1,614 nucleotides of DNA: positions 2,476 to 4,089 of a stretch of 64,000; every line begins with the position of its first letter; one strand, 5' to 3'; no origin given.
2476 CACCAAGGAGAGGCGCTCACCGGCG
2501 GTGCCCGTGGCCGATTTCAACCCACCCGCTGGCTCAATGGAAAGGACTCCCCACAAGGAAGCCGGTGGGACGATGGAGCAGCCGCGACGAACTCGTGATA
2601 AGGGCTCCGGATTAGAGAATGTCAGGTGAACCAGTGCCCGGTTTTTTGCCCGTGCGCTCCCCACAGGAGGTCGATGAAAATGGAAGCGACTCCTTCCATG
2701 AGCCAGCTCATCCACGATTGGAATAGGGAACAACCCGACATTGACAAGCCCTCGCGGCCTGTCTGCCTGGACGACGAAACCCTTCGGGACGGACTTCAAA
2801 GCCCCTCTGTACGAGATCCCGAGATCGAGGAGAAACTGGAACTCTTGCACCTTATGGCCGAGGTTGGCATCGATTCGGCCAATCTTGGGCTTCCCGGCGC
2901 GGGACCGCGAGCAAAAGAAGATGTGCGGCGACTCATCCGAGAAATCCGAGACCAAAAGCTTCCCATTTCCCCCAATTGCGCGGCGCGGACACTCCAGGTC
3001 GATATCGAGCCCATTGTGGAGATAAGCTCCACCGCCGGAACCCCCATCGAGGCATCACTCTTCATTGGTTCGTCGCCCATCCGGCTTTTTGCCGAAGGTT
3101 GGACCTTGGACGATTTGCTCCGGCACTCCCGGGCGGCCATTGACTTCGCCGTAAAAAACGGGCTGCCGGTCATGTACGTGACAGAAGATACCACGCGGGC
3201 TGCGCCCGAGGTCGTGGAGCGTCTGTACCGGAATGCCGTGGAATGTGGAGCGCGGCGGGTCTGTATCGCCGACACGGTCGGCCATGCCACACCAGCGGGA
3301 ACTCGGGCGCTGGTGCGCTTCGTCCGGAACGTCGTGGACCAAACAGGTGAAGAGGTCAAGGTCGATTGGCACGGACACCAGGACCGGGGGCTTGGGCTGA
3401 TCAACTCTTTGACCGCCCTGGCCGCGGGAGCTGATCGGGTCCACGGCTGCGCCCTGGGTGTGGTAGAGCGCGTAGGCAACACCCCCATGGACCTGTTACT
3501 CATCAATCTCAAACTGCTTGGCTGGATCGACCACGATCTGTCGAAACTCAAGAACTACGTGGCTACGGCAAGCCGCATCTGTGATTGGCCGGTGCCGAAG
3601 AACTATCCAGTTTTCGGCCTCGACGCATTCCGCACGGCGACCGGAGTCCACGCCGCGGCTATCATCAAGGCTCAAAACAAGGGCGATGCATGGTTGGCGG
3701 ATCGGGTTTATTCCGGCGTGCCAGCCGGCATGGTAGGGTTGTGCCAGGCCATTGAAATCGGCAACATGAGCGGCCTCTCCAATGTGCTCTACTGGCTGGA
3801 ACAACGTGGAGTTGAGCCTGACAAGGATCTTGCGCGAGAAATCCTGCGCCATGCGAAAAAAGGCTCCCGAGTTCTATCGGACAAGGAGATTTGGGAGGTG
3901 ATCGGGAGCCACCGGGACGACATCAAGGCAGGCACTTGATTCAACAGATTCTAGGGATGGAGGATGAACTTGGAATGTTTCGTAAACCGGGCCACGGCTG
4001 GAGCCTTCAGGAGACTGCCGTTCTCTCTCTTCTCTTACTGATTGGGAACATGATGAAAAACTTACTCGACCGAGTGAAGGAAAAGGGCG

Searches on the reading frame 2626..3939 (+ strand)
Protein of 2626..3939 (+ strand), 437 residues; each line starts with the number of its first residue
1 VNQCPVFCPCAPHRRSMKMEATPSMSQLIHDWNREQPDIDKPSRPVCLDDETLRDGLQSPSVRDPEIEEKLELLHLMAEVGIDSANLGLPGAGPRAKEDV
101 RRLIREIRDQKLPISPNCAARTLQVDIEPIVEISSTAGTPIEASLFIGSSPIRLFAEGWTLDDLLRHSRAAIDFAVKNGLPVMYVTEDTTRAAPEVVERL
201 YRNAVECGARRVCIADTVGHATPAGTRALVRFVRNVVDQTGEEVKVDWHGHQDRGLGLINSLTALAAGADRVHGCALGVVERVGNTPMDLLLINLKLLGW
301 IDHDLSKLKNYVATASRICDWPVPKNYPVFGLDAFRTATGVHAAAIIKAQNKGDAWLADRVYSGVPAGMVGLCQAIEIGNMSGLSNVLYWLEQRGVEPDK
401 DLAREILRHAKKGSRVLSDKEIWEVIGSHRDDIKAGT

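Call 24: search_protein_families(library=ncbifam, proteins=[window:2626-3939:+], max_evalue=1e-10)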
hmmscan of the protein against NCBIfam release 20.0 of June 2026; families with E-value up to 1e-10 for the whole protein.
window:2626-3939:+ (437 aa): 18 families
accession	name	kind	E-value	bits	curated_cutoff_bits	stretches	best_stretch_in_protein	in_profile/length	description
NF002085.0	PRK00915.1-2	subfamily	2.7e-50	171.5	517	1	45-426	13-376/504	2-isopropylmalate synthase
TIGR02090.1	LEU1_arch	subfamily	2.2e-47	161.9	484.75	1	49-412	4-346/363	isopropylmalate/citramalate/homocitrate synthases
TIGR02660.1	nifV_homocitr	equivalog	3.3e-46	158.2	462.9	1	46-414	2-349/365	homocitrate synthase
TIGR02146.1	LysS_fung_arch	equivalog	4.7e-45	154.3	413.55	1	50-412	3-344/344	homocitrate synthase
NF041069.1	IPMS_Sufob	equivalog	5.8e-40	137.7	600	1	49-413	4-353/371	isopropylmalate synthase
NF002086.0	PRK00915.1-3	equivalog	1.1e-39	136.4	532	1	46-407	7-359/516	2-isopropylmalate synthase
TIGR00973.1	leuA_bact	equivalog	1.8e-39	135.6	598.7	1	47-354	3-309/494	2-isopropylmalate synthase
NF002088.0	PRK00915.1-5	equivalog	1.8e-36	125.7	697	1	47-351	5-308/514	2-isopropylmalate synthase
NF002087.0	PRK00915.1-4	equivalog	1.3e-34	119.7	729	1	46-359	7-319/516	2-isopropylmalate synthase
NF002084.0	PRK00915.1-1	equivalog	3.9e-33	114.8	748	1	46-352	5-310/523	2-isopropylmalate synthase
TIGR00977.1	citramal_synth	equivalog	5e-28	97.7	450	1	47-408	3-360/526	citramalate synthase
NF042434.1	IPMS_Lepto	equivalog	3.3e-21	75.7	500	1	44-414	4-370/374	2-isopropylmalate synthase LeuA2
NF002991.1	PRK03739.1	subfamily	2e-18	66.4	455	1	215-353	207-345/550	2-isopropylmalate synthase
NF042433.1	CitmalDyn_Leptosp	equivalog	4.8e-17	61.7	950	1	50-350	12-310/514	(R)-citramalate synthase CimA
NF006049.0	PRK08195.1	subfamily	6.8e-17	61.5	229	1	170-308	123-259/344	4-hyroxy-2-oxovalerate/4-hydroxy-2-oxopentanoic acid aldolase,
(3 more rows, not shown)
